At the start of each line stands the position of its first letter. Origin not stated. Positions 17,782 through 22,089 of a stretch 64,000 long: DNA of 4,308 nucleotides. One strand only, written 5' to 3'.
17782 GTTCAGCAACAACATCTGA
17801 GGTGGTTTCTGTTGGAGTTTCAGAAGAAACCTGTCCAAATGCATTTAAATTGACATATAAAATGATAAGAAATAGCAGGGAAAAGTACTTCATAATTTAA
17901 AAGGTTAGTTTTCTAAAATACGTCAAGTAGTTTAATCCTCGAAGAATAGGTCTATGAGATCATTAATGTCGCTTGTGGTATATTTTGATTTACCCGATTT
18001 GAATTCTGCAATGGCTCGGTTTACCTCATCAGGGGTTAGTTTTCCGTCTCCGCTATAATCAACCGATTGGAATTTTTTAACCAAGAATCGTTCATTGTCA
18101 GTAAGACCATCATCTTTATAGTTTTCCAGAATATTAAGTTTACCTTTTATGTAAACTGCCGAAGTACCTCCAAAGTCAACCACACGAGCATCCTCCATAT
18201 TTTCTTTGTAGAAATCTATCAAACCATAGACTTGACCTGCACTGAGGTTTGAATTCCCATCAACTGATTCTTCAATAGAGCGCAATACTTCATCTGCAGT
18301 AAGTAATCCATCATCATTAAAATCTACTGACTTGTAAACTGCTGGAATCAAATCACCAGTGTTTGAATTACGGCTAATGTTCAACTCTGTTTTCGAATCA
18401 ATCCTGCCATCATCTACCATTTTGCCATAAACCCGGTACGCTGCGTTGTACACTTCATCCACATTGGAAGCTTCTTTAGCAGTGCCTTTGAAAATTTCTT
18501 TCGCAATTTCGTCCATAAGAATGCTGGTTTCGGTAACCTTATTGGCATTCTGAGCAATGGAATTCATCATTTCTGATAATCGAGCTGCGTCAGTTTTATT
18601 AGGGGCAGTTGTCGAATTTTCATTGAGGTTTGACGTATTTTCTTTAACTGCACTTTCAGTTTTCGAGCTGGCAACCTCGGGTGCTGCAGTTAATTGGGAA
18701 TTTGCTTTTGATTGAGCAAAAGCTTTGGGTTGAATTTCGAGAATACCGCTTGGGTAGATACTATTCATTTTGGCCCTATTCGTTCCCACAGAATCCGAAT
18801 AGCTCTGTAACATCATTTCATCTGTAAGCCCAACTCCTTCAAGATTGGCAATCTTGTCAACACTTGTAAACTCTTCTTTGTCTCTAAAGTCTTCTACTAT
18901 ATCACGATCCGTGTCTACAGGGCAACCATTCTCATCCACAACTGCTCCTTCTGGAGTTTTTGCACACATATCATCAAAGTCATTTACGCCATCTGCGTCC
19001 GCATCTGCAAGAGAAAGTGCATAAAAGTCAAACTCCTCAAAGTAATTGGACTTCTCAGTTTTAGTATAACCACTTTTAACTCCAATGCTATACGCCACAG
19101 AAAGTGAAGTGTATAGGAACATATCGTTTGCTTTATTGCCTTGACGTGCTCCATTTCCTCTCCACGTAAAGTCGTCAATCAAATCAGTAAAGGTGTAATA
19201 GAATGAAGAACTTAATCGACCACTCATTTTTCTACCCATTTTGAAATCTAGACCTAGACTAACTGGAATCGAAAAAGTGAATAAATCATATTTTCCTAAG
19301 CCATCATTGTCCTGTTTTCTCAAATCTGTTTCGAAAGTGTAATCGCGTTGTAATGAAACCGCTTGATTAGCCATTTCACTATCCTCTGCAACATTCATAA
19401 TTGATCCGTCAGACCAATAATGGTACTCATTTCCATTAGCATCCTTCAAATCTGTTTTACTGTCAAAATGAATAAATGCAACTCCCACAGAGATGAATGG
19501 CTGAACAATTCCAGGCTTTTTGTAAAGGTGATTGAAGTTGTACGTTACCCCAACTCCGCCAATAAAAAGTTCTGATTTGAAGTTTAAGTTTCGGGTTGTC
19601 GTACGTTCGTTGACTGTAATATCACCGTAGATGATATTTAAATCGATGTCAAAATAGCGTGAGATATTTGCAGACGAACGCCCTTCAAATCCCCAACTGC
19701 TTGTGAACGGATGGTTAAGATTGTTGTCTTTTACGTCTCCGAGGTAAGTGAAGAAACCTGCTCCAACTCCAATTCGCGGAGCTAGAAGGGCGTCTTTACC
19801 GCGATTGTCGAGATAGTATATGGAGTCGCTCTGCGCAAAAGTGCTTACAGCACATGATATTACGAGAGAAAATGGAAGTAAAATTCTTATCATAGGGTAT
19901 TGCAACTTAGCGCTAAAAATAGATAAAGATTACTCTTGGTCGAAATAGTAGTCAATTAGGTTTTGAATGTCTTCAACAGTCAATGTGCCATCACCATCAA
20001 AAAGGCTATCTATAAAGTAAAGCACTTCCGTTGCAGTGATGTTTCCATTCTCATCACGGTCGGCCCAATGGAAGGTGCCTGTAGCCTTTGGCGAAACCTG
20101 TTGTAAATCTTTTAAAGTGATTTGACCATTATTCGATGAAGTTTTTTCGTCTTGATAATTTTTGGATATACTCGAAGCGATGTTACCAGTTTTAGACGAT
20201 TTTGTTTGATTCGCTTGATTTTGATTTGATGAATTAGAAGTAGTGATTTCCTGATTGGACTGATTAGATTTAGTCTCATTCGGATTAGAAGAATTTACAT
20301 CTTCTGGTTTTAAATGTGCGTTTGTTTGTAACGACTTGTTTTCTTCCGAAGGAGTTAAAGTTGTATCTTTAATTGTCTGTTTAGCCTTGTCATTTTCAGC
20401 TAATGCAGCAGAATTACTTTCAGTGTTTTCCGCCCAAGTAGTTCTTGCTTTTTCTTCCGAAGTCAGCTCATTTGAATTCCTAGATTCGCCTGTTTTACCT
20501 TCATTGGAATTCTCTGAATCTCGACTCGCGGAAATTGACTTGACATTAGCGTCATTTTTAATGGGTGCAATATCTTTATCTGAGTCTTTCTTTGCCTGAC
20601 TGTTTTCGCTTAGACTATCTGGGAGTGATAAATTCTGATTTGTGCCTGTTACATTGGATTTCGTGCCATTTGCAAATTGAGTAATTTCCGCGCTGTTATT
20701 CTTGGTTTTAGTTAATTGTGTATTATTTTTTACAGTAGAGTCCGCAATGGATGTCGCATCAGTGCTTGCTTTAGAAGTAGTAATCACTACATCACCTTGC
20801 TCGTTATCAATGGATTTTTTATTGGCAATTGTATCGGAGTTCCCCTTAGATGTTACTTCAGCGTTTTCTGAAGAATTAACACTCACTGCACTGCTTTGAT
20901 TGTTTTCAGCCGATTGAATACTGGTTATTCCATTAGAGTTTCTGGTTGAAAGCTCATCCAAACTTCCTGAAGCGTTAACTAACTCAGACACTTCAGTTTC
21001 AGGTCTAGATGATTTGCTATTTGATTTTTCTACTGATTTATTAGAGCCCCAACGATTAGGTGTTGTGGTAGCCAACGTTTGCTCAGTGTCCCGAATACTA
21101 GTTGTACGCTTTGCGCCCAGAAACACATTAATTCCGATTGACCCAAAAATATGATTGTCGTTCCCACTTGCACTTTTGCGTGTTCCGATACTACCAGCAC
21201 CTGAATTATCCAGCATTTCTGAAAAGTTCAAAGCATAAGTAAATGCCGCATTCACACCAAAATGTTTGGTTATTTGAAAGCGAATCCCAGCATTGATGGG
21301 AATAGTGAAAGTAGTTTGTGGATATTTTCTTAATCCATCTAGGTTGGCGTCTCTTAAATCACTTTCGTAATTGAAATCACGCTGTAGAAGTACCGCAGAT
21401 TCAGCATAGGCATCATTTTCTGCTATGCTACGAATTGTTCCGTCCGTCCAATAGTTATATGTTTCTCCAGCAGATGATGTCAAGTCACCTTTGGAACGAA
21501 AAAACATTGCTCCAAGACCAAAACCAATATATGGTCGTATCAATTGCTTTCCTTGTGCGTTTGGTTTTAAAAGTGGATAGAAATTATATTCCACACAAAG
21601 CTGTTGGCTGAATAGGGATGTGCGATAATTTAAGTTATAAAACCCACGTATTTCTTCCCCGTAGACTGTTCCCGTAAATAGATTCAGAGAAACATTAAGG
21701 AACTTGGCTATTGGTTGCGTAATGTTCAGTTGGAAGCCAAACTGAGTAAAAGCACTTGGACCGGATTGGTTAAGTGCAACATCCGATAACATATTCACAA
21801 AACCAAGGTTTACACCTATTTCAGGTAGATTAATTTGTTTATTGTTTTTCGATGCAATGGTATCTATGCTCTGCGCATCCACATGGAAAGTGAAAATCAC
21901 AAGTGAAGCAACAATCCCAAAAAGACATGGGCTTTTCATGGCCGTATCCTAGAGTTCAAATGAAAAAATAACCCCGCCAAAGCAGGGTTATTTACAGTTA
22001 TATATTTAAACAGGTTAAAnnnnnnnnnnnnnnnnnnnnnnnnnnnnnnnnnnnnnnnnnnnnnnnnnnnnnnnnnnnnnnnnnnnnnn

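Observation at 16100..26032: Ten-kb tandem array of five paralogous OM beta-barrel/TSP3 proteins whose peptidoglycan-binding OmpA domain is replaced by EF-hand or SPOR modules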

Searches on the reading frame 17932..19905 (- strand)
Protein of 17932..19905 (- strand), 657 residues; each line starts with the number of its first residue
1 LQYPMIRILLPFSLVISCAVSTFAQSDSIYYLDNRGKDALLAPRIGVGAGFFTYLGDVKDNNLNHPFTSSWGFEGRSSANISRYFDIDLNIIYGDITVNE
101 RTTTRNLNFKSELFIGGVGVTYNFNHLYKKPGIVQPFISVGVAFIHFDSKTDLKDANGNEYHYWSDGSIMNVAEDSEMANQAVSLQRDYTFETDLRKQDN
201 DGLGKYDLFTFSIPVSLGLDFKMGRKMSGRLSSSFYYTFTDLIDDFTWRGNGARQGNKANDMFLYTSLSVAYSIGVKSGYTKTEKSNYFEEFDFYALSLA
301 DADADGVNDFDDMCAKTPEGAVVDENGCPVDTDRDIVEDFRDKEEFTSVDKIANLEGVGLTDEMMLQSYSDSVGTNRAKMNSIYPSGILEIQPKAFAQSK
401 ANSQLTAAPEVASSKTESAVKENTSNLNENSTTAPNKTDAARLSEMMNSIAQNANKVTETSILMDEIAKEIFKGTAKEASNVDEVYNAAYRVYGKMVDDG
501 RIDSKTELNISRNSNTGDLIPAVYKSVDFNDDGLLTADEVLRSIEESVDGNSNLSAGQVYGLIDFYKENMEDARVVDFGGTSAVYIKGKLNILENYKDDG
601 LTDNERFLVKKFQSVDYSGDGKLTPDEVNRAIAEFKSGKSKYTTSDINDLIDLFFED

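Call 3: search_protein_families(library=pfam, proteins=[window:17932-19905:-], max_evalue=1)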
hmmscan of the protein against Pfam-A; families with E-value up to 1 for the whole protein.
window:17932-19905:- (657 aa): 6 families
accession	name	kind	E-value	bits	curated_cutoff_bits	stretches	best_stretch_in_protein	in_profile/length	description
PF13405.12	EF-hand_6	-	7.2e-05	22.6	25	1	608-633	2-27/30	EF-hand domain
PF13499.12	EF-hand_7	-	0.0002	22.1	30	1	609-654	5-49/67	EF-hand domain pair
PF00036.39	EF-hand_1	-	0.0019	18.1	25.4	1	612-633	6-27/29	EF hand domain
PF19573.5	DUF6089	-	0.0024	17.7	23.2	1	206-281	145-224/226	Domain of unknown function (DUF6089)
PF13202.12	EF-hand_5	-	0.022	14.6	25.9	1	610-630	2-23/25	EF hand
PF09383.16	NIL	-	0.17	12.2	24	1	79-99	18-38/73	NIL domain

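Call 4: search_protein_families(library=ncbifam, proteins=[window:17932-19905:-], max_evalue=1)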
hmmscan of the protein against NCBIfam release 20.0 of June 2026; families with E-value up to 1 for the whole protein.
window:17932-19905:- (657 aa): 7 families
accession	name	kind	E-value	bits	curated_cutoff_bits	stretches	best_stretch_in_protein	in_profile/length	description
NF052316.1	T9SS_PorG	equivalog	4.1e-15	56.1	130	2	45-164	6-132/209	type IX secretion system protein PorG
NF053612.1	anchor_PA1041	equivalog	0.0002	21.4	250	1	300-336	76-112/236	PA1041 family peptidoglycan-binding anchor lipoprotein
NF047659.1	THC0290_0291_fam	equivalog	0.00088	18.8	125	1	129-273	142-258/260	THC0290_0291 family protein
NF038285.1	deiodinase_rel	hypoth_equivalog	0.0033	16.9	250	1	604-650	93-139/347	deiodinase family protein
NF033763.1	exchanger_TraB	exception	0.011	13.7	700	1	295-343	317-364/522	outer membrane exchange protein TraB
NF006619.0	PRK09186.1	equivalog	0.024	14.2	255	0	372-400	185-213/256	oxidoreductase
NF047840.1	lipo_Ag473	exception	0.69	10.7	100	0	401-489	39-128/136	Ag473 family lipoprotein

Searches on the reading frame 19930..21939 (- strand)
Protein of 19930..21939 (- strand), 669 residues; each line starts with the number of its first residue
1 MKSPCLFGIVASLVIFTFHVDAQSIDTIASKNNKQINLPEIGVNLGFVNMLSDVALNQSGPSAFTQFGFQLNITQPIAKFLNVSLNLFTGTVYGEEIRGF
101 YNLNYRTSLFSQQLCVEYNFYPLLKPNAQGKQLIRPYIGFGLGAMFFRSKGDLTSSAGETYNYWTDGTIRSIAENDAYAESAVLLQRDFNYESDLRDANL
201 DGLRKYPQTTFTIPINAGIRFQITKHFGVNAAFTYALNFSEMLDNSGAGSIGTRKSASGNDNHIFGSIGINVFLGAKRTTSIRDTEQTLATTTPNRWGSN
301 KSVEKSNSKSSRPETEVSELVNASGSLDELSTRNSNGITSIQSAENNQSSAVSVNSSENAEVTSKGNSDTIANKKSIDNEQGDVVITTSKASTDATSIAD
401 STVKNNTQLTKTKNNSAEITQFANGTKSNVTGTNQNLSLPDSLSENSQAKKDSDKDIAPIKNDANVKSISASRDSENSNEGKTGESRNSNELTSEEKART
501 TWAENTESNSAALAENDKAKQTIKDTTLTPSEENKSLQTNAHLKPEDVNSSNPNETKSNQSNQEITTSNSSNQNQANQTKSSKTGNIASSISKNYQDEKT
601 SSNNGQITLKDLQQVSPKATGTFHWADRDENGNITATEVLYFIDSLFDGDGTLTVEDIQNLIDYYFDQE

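Call 3: search_protein_families(library=pfam, proteins=[window:19930-21939:-], max_evalue=1)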
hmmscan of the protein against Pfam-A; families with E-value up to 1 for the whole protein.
window:19930-21939:- (669 aa): 4 families
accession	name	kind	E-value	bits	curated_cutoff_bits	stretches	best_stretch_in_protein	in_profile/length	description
PF13405.12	EF-hand_6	-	1e-05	25.3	25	1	623-646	6-29/30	EF-hand domain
PF13505.12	OMP_b-brl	-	0.011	16.4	28.7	1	39-239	22-155/175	Outer membrane protein beta-barrel domain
PF00036.39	EF-hand_1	-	0.014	15.4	25.4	0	626-643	9-26/29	EF hand domain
PF13202.12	EF-hand_5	-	0.05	13.6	25.9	0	648-661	11-24/25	EF hand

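Call 4: search_protein_families(library=ncbifam, proteins=[window:19930-21939:-], max_evalue=1)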
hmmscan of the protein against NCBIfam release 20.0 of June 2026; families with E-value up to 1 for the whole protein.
window:19930-21939:- (669 aa): 2 families
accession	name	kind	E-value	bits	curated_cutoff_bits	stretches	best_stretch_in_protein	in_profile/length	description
NF052316.1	T9SS_PorG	equivalog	2.6e-12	47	130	2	40-154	5-122/209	type IX secretion system protein PorG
NF045780.1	TrlF_fam_ATP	equivalog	0.0024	16.7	350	1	292-633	391-742/944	TrlF family AAA-like ATPase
